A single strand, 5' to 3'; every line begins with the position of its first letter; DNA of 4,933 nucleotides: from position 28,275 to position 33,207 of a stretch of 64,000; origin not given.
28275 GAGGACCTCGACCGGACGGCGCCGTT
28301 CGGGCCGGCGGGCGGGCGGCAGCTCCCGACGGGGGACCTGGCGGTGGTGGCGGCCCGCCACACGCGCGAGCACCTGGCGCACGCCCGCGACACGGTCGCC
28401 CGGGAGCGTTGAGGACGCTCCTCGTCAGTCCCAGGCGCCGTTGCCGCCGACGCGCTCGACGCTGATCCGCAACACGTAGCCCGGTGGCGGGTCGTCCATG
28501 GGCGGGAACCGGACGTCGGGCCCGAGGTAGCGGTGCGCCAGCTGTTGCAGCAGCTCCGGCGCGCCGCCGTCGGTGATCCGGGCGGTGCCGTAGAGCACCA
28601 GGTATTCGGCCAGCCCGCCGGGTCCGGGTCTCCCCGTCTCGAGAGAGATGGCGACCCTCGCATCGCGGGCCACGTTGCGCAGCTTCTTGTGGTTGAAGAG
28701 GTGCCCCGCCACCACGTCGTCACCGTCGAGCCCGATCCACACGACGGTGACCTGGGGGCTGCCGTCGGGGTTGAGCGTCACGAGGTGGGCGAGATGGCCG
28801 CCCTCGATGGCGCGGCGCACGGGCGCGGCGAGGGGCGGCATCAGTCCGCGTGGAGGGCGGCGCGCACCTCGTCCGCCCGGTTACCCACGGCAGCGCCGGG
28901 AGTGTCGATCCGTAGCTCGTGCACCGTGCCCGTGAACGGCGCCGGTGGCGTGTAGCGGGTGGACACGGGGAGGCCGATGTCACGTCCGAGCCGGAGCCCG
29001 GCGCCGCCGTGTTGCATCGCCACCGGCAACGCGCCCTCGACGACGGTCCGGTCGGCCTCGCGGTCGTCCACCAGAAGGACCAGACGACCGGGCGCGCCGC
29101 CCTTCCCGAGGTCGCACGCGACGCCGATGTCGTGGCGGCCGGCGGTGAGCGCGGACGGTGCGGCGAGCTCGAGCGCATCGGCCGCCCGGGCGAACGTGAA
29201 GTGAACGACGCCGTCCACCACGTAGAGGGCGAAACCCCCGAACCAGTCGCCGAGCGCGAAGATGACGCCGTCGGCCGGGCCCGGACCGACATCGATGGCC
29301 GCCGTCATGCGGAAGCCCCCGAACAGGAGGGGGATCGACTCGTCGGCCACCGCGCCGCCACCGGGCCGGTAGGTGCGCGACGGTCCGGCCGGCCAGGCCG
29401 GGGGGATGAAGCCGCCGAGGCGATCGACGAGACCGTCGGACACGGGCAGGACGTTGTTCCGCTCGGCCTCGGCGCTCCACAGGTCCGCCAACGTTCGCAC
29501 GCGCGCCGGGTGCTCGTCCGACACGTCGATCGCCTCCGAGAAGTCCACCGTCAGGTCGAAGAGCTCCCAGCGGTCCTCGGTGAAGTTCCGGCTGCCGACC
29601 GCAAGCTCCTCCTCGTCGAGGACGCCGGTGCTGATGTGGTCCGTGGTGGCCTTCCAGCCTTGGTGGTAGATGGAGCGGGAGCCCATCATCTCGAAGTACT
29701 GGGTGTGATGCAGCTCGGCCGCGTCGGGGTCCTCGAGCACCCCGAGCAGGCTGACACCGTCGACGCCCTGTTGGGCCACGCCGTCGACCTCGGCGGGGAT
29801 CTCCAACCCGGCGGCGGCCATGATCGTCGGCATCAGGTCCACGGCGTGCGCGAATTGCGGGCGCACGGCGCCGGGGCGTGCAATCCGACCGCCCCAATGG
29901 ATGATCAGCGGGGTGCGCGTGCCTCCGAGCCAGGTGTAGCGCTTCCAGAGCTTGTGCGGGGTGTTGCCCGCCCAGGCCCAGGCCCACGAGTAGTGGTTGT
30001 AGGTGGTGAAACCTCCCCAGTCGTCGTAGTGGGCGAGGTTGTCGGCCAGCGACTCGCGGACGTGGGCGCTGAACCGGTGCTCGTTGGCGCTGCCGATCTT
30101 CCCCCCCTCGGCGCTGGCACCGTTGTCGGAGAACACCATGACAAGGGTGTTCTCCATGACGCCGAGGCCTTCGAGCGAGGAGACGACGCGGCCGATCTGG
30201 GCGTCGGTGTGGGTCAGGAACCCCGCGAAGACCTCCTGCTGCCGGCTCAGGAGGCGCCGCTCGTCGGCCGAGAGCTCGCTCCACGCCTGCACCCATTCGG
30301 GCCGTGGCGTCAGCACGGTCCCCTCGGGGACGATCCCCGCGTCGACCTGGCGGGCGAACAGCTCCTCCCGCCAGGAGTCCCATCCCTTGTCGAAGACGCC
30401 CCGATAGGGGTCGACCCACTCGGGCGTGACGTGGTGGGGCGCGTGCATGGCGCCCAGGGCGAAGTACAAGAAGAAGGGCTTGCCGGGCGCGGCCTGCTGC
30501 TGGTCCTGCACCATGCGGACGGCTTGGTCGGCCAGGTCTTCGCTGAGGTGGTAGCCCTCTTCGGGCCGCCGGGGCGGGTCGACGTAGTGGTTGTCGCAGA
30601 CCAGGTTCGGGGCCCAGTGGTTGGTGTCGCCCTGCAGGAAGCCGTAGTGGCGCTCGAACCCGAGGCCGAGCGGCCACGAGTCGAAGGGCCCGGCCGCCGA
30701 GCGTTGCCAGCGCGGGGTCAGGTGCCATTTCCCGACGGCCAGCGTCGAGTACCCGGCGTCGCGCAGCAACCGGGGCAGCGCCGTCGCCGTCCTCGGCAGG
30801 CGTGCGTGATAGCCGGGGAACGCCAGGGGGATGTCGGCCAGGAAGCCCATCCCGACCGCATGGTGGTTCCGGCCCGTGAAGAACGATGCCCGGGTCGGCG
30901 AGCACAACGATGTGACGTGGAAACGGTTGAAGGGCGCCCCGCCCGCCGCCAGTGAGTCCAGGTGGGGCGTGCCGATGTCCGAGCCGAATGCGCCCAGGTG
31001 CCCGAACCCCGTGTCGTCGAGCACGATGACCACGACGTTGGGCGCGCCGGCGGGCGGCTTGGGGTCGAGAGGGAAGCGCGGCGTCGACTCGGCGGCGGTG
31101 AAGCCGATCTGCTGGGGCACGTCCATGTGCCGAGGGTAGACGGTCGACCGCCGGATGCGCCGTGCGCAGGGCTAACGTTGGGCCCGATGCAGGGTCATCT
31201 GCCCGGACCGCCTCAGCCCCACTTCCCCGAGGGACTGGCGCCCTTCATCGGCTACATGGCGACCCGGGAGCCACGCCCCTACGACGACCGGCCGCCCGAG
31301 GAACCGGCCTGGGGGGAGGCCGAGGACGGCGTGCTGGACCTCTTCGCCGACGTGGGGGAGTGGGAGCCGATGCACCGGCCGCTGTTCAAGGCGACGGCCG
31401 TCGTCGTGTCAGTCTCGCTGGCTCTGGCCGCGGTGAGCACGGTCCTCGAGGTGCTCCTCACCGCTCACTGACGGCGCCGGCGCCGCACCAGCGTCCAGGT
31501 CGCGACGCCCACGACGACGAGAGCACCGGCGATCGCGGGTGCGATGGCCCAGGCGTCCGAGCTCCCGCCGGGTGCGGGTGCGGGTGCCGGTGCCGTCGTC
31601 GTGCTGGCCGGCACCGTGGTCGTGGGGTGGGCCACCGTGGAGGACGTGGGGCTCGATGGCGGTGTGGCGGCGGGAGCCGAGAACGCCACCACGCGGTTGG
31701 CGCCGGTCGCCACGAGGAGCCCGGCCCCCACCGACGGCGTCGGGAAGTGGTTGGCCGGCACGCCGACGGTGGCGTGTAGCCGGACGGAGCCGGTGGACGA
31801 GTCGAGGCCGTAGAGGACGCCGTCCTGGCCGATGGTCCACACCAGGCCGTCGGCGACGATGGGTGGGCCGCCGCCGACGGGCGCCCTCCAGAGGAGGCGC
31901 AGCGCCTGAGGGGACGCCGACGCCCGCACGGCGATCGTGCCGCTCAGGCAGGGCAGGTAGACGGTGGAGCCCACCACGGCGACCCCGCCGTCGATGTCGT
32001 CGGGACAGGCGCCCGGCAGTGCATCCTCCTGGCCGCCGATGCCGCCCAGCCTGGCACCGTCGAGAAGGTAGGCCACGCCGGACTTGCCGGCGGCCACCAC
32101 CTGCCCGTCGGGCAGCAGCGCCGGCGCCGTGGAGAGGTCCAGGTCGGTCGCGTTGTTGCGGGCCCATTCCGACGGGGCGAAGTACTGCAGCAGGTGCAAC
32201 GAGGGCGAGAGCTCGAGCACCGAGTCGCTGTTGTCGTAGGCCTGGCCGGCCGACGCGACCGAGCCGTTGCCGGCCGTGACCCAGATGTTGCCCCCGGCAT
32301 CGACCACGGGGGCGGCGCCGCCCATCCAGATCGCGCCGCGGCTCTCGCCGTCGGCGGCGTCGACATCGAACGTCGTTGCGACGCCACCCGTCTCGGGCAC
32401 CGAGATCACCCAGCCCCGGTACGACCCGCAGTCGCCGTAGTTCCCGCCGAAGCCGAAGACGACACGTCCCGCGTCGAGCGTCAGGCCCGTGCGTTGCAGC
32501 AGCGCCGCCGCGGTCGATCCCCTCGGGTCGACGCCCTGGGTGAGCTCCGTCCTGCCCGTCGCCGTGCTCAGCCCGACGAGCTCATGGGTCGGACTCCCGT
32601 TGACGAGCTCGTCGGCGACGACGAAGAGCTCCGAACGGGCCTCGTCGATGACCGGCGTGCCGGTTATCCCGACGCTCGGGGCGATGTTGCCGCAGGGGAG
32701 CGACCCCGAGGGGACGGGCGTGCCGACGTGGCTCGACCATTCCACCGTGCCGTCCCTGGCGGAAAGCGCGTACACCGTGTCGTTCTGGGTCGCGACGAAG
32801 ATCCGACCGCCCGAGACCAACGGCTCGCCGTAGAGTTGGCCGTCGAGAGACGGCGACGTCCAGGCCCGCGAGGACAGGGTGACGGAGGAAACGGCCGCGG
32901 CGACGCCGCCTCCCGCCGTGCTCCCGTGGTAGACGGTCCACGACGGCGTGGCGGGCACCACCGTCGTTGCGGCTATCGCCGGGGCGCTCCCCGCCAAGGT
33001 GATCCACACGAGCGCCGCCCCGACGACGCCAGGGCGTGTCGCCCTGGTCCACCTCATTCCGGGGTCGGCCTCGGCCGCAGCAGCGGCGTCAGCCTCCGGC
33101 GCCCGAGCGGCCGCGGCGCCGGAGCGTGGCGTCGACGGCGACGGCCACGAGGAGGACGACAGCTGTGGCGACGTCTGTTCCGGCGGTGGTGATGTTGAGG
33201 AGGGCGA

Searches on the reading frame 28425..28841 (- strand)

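Call 17: search_protein_families(library=pfam, proteins=[window:28425-28841:-], max_evalue=0.0001)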
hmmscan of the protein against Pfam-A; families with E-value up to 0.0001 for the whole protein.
window:28425-28841:- (138 aa): 1 family
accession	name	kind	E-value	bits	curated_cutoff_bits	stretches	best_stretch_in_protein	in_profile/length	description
PF01243.27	PNPOx_N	-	6.7e-10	39.8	28.1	1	8-131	5-116/120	Pyridoxamine 5'-phosphate oxidase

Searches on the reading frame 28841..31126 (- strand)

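Call 16: search_protein_families(library=pfam, proteins=[window:28841-31126:-], max_evalue=0.0001)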
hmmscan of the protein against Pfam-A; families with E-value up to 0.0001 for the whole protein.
window:28841-31126:- (761 aa): 2 families
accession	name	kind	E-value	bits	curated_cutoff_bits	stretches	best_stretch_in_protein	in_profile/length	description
PF00884.28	Sulfatase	-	1.1e-62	212.5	25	1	29-440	1-300/301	Sulfatase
PF16347.10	SGSH_C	-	4.1e-08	34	29.3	1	395-538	8-134/154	N-sulphoglucosamine sulphohydrolase, C-terminal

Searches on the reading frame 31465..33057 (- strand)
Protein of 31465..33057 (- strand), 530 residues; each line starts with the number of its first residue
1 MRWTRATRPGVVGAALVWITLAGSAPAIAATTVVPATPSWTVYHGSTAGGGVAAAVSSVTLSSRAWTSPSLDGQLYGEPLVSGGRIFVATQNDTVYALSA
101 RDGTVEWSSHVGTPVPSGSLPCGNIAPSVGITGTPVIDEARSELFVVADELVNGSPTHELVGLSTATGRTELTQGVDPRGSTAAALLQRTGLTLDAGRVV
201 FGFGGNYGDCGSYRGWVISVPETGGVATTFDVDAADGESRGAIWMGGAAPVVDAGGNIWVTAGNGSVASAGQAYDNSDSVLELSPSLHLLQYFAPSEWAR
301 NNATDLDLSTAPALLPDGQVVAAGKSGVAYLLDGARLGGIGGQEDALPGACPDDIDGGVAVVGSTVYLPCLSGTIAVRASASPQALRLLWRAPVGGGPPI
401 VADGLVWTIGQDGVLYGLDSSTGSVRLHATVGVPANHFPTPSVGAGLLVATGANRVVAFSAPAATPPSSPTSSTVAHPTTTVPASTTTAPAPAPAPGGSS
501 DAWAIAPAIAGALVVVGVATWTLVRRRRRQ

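Call 16: search_protein_families(library=pfam, proteins=[window:31465-33057:-], max_evalue=0.0001)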
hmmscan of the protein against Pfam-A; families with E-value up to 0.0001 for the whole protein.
window:31465-33057:- (530 aa): 2 families
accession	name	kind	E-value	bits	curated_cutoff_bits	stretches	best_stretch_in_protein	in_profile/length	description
PF13360.13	PQQ_2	-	5.9e-15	56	27.6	1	64-270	15-184/233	Outer membrane protein assembly factor BamB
PF13570.13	Beta-prop_ACSF4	-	1.1e-06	28.7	133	0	63-115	124-177/329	Beta-alanine-activating enzyme, beta-propeller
